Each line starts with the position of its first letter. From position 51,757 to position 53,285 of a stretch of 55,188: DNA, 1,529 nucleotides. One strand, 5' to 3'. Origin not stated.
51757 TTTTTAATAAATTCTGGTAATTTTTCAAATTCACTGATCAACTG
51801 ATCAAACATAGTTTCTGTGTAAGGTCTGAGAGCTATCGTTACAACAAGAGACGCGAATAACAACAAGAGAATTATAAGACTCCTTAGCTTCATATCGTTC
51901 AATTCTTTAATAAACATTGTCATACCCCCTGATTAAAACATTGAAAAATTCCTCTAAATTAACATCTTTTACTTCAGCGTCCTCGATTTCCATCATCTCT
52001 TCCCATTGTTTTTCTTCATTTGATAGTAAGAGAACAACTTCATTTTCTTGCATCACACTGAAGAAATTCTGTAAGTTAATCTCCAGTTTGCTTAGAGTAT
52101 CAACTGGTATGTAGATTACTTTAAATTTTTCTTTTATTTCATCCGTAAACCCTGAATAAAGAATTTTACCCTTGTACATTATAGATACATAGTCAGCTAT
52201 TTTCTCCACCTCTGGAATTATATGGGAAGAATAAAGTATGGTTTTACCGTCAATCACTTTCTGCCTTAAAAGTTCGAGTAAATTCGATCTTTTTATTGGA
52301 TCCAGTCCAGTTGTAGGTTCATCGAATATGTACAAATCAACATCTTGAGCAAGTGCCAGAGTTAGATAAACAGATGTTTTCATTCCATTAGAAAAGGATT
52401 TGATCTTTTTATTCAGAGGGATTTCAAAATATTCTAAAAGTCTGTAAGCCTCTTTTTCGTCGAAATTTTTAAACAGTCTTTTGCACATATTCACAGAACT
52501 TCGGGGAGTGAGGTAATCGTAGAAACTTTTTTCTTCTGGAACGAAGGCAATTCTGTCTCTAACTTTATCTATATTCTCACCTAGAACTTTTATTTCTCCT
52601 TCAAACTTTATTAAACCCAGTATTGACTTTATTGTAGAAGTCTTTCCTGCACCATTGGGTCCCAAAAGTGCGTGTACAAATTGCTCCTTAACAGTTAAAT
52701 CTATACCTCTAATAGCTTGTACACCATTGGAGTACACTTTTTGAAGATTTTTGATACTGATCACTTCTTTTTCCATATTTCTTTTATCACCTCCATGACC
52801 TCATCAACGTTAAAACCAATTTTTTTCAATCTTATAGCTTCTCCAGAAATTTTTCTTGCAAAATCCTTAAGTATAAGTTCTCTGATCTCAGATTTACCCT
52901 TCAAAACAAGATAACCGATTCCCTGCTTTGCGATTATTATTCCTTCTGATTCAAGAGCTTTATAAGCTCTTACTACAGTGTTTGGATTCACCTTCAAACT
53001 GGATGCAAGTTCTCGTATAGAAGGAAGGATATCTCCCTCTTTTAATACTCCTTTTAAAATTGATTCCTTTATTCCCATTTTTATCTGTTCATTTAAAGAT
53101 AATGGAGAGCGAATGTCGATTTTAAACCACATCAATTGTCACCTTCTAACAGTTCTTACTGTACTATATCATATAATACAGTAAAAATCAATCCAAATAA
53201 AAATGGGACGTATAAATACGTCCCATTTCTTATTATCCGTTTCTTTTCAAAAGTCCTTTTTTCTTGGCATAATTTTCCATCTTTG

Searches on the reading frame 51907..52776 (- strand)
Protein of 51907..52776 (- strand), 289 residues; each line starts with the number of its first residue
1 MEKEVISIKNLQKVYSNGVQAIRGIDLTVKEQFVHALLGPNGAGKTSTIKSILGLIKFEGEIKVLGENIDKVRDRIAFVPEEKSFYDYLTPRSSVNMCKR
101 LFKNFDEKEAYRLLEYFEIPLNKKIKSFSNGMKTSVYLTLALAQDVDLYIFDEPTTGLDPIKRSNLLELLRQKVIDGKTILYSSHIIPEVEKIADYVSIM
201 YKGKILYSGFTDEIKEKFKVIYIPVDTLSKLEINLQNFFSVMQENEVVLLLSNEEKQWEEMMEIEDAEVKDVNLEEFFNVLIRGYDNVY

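Call 10: search_protein_families(library=pfam, proteins=[window:51907-52776:-])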
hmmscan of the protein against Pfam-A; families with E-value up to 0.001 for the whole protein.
window:51907-52776:- (289 aa): 3 families
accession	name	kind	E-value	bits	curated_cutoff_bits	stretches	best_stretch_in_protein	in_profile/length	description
PF00005.33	ABC_tran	-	1.8e-20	74.3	25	1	23-156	2-137/137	ABC transporter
PF13304.12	AAA_21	-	1.8e-11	45.1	27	1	127-186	237-299/304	AAA domain, putative AbiEii toxin, Type IV TA system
PF02463.25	SMC_N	-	4.6e-06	26.6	40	0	25-53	18-48/220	RecF/RecN/SMC N terminal domain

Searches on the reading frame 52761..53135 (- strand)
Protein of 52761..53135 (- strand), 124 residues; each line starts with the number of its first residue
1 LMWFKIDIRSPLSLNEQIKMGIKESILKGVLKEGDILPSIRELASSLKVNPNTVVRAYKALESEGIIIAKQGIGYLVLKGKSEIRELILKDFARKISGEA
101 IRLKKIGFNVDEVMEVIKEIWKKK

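Call 10: search_protein_families(library=pfam, proteins=[window:52761-53135:-])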
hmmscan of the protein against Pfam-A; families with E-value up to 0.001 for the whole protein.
window:52761-53135:- (124 aa): 6 families
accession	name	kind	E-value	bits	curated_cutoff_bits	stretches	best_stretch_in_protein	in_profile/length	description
PF00392.27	GntR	-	1.4e-16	60.4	27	1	15-77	2-64/64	Bacterial regulatory proteins, gntR family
PF13730.12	HTH_36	-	7.6e-06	26.1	25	1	34-67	22-55/55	Helix-turn-helix domain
PF08279.18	HTH_11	-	1.9e-05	24.9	25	1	39-75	17-54/55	HTH domain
PF02082.26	Rrf2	-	0.00042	20.9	30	1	35-84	21-72/132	Iron-dependent Transcriptional regulator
PF13412.12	HTH_24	-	0.0008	19.4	21.9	0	39-67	19-47/48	Winged helix-turn-helix DNA-binding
PF13545.12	HTH_Crp_2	-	0.00087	19.6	27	0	39-72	24-56/70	Crp-like helix-turn-helix domain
